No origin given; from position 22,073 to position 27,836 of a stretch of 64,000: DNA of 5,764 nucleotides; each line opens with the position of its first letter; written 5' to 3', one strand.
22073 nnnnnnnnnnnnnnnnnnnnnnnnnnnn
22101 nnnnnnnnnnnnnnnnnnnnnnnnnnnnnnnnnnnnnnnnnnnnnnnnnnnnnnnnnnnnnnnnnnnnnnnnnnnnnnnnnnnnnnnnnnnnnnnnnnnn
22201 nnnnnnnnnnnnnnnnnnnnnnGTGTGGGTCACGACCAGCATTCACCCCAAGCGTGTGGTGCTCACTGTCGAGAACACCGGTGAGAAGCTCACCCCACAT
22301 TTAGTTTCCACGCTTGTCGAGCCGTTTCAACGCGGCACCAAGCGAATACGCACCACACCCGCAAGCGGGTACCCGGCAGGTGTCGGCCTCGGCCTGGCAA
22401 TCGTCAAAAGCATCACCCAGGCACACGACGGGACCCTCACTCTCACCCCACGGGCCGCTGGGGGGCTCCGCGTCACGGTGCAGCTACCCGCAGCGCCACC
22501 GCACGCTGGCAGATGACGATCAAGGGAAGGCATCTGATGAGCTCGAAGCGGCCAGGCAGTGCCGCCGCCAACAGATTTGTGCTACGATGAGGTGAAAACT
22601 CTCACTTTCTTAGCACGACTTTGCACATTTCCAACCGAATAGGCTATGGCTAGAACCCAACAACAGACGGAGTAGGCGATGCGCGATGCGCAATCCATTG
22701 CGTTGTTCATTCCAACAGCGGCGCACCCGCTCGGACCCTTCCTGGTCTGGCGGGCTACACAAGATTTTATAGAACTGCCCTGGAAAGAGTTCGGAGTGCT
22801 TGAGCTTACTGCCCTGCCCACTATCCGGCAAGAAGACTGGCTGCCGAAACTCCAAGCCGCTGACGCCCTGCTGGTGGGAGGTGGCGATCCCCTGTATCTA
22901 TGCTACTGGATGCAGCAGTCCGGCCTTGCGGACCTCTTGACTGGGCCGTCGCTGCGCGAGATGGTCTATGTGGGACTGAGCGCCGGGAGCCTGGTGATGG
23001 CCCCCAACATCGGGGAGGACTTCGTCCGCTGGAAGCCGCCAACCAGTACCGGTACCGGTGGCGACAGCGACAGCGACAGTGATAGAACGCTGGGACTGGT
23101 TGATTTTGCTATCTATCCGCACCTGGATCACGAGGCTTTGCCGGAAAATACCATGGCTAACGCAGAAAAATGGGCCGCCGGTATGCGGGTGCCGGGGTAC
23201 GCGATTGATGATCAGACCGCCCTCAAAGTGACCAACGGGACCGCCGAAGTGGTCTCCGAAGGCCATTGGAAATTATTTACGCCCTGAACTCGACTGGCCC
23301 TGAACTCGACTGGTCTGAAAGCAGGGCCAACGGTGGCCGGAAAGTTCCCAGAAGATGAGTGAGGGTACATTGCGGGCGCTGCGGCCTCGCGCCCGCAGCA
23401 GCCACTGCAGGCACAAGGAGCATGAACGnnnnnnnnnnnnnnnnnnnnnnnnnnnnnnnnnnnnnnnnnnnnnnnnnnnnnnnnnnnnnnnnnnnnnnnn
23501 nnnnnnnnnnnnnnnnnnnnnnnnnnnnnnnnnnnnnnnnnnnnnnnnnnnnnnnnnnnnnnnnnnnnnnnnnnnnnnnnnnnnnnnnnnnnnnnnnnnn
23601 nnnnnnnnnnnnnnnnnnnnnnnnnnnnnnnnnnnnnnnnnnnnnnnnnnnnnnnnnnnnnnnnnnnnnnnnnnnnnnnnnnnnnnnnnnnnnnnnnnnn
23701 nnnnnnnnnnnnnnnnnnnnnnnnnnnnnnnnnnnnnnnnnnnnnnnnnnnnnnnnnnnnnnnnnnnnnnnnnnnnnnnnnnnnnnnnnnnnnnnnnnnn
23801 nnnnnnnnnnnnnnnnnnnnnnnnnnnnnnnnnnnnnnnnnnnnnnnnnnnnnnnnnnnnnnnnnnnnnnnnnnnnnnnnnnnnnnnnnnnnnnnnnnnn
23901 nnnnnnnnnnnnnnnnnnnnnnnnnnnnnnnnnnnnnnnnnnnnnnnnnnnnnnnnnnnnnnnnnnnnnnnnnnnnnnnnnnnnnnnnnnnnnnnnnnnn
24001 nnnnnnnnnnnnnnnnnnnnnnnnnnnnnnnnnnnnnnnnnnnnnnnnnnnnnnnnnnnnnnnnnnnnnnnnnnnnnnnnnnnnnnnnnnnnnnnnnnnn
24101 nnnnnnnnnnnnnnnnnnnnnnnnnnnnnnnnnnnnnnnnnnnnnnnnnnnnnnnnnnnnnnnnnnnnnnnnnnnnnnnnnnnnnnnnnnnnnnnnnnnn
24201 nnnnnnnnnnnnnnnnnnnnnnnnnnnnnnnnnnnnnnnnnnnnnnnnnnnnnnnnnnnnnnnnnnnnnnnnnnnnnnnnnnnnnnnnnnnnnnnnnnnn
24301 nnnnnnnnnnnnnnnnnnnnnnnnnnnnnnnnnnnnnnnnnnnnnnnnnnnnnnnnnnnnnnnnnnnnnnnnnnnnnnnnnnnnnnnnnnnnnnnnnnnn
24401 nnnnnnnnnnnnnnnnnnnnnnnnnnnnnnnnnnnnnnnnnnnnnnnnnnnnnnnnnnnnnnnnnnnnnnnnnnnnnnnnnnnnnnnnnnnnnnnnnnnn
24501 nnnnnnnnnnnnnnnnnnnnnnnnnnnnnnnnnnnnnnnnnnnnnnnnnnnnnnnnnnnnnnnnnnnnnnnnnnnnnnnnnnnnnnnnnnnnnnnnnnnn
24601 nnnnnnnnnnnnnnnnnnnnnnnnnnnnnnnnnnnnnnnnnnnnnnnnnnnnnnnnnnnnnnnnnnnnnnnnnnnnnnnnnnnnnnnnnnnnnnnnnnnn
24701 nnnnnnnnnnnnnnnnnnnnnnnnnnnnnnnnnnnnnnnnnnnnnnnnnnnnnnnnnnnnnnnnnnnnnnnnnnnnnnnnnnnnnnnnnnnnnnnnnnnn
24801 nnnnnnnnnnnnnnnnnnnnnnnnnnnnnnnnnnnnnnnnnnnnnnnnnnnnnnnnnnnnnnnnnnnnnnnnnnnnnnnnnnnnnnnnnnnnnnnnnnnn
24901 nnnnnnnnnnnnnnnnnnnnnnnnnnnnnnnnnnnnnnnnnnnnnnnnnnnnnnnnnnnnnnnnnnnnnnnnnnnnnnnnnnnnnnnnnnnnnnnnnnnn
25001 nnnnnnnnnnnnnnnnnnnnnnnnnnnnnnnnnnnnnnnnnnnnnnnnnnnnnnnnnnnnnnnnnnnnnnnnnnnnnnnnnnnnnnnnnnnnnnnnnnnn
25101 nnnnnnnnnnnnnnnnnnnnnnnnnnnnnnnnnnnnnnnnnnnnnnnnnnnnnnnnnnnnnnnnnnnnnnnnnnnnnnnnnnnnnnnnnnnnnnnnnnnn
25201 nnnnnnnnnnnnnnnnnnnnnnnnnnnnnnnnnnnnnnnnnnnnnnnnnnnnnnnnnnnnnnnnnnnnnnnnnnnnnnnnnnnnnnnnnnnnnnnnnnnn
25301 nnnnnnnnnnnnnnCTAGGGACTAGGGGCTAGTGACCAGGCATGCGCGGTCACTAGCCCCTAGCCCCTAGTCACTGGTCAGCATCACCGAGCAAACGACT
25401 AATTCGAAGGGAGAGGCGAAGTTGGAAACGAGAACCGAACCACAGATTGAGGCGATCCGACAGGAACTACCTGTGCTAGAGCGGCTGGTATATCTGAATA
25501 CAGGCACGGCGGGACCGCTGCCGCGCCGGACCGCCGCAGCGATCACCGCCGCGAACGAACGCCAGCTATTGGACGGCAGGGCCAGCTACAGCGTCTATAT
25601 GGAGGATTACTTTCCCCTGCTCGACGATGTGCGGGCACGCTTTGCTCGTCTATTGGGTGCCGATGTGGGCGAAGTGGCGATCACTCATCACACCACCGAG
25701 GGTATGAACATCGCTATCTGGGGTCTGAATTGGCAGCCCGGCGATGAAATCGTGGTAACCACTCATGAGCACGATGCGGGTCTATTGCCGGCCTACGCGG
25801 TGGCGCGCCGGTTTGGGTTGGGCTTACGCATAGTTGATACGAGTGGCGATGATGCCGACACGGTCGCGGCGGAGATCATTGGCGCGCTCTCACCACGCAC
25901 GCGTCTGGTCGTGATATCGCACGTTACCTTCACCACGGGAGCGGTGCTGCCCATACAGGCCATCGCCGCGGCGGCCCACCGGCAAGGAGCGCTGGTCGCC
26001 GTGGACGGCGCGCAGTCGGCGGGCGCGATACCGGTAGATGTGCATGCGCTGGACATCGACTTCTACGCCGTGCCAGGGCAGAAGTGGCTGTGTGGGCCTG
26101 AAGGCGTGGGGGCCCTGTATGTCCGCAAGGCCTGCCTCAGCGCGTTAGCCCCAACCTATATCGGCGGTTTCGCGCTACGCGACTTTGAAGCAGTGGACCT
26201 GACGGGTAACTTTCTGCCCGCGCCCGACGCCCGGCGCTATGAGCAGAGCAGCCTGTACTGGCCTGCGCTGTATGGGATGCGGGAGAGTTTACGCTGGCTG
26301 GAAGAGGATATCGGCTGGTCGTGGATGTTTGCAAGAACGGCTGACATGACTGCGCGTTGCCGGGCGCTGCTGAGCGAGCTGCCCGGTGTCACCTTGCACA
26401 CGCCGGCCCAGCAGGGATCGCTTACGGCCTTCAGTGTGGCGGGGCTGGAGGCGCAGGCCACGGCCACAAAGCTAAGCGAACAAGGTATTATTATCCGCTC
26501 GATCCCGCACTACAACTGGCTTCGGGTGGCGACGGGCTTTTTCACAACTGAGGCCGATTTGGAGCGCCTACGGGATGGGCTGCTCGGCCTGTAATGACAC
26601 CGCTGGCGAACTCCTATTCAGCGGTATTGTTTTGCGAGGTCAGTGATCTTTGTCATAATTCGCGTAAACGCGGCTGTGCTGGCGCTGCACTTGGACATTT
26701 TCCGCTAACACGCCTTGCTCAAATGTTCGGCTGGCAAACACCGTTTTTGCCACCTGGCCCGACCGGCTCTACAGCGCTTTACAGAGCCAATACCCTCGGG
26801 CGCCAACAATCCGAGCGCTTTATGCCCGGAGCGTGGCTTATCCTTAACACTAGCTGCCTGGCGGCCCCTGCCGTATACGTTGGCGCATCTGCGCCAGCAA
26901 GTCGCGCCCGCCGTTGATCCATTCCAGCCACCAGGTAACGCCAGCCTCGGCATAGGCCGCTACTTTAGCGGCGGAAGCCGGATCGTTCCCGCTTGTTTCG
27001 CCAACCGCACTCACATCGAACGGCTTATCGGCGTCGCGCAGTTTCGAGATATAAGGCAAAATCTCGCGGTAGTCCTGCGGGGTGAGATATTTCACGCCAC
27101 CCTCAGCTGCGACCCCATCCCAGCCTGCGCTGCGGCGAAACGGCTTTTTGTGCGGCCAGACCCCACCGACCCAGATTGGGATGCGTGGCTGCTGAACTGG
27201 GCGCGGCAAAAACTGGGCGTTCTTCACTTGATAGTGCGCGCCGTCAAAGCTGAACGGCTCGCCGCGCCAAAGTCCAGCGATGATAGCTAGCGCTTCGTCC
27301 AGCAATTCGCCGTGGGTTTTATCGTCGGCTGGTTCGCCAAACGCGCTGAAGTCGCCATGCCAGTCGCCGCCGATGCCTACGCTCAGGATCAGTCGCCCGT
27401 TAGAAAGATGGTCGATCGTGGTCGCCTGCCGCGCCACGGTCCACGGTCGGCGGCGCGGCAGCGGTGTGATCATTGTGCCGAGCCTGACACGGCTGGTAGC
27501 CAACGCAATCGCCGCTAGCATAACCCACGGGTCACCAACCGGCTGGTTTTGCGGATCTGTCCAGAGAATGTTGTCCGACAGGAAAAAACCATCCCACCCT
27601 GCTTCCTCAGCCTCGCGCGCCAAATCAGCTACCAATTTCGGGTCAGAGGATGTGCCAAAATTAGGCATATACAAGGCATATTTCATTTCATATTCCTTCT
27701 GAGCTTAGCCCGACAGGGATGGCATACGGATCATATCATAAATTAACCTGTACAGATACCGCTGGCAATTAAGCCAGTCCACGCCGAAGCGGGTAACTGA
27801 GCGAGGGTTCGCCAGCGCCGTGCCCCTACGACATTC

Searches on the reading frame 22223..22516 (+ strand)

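Call 9: search_protein_families(library=ncbifam, proteins=[window:22223-22516:+], max_evalue=0.001)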
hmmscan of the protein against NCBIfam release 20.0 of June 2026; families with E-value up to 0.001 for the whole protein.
window:22223-22516:+ (97 aa): 48 families (the best 25 are shown)
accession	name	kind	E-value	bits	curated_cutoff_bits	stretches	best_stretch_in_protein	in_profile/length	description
NF033094.0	HK_VanS_O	exception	2.6e-33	115.7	720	1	3-91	258-341/345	vancomycin resistance histidine kinase VanS-O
NF007004.0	PRK09467.1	equivalog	1.6e-15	56.9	415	1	3-90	356-436/440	two-component system sensor histidine kinase EnvZ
NF012163.2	BaeS_SmeS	equivalog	2.5e-11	43.2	500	1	3-89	376-457/457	sensor histidine kinase efflux regulator BaeS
NF007007.0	PRK09470.1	equivalog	9.4e-11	41.3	486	1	3-90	377-459/463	envelope stress sensor histidine kinase CpxA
NF007837.0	PRK10549.1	equivalog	6.2e-10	38.4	603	1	3-91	376-459/466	envelope stress sensor histidine kinase BaeS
NF007898.0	PRK10604.1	equivalog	6.3e-10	38.8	478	1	5-91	343-424/433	two-component system sensor histidine kinase RstB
NF007793.0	PRK10490.1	equivalog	4.9e-09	34.8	1123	1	4-91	803-883/895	two-component system sensor histidine kinase KdpD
NF052574.1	HisKinEspCMyxo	equivalog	7.2e-09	34.4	1200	1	11-94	567-641/785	serine histidine kinase EspC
TIGR01386.1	cztS_silS_copS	subfamily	8.6e-09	34.9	292.55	1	11-87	385-455/457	heavy metal sensor histidine kinase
NF008468.0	PRK11360.1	equivalog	2.1e-08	33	646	1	9-92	537-610/616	two-component system sensor histidine kinase AtoS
NF008025.0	PRK10755.1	equivalog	2.4e-08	33.1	314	1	6-91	280-357/362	two-component system sensor histidine kinase PmrB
NF007345.0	PRK09835.1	subfamily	5.4e-08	31.8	423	1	8-90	404-480/482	Cu(+)/Ag(+) sensor histidine kinase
NF033091.0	HK_VanS_ACDEFG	equivalog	1.7e-07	30.6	400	1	4-76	214-281/293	vancomycin resistance histidine kinase VanS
NF007688.0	PRK10364.1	equivalog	2e-07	30.1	479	1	3-90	375-451/460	two-component system sensor histidine kinase ZraS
NF046044.1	PnpS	equivalog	2.8e-07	29.9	400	1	4-89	310-390/390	two-component system histidine kinase PnpS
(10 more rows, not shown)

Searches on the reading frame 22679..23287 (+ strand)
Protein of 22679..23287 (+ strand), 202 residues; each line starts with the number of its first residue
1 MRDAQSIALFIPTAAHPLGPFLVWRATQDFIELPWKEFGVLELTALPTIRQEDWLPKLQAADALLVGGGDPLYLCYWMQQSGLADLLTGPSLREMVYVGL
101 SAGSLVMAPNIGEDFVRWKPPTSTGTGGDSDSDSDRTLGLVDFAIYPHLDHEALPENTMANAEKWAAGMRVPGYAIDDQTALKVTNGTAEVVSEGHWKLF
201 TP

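Call 9: search_protein_families(library=ncbifam, proteins=[window:22679-23287:+], max_evalue=0.001)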
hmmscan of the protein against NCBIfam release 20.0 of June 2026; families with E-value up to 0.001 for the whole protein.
window:22679-23287:+ (202 aa): 2 families
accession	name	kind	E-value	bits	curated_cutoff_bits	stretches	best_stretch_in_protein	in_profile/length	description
NF003642.0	PRK05282.1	equivalog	7.6e-08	32.1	156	1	49-112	68-131/233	dipeptidase PepE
TIGR02069.1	cyanophycinase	equivalog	0.00032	20.3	126.6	0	27-108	49-130/250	cyanophycinase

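Call 45: search_protein_families(library=pfam, proteins=[window:22679-23287:+], max_evalue=0.0001)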
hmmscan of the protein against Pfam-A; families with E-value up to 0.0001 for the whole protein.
window:22679-23287:+ (202 aa): 1 family
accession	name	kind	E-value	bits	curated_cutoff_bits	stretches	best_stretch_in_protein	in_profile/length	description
PF03575.23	Peptidase_S51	-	1.1e-21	77.9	23.9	1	6-191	31-205/206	Peptidase family S51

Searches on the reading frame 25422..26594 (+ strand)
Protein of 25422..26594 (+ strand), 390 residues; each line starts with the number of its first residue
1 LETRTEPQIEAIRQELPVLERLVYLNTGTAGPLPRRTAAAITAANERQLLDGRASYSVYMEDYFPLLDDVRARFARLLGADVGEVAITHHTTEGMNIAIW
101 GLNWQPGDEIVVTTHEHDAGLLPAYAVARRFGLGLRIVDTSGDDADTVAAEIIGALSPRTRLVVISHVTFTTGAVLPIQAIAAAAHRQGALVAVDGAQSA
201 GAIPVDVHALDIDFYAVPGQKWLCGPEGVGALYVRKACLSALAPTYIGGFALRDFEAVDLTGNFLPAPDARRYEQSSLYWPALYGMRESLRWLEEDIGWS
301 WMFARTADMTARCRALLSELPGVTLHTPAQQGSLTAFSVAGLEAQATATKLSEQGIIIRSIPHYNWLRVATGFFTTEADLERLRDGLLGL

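Call 45: search_protein_families(library=pfam, proteins=[window:25422-26594:+], max_evalue=0.0001)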
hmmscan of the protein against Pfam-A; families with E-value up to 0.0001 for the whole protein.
window:25422-26594:+ (390 aa): 3 families
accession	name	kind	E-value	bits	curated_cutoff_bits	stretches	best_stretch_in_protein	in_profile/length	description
PF00266.25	Aminotran_5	-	9.6e-62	209.5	21.5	1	55-360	33-337/371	Aminotransferase class-V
PF01041.23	DegT_DnrJ_EryC1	-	2.4e-07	30.7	19.8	1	72-202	31-152/360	DegT/DnrJ/EryC1/StrS aminotransferase family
PF01053.26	Cys_Met_Meta_PP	-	2.7e-06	26.6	27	1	99-226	84-203/381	Cys/Met metabolism PLP-dependent enzyme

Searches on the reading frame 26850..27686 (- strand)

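Call 45: search_protein_families(library=pfam, proteins=[window:26850-27686:-], max_evalue=0.0001)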
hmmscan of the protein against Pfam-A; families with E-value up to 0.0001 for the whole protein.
window:26850-27686:- (278 aa): 1 family
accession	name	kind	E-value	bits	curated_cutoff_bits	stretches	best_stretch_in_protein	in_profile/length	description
PF00296.26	Bac_luciferase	-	6e-44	151.1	27.9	1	13-178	18-175/314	Luciferase-like monooxygenase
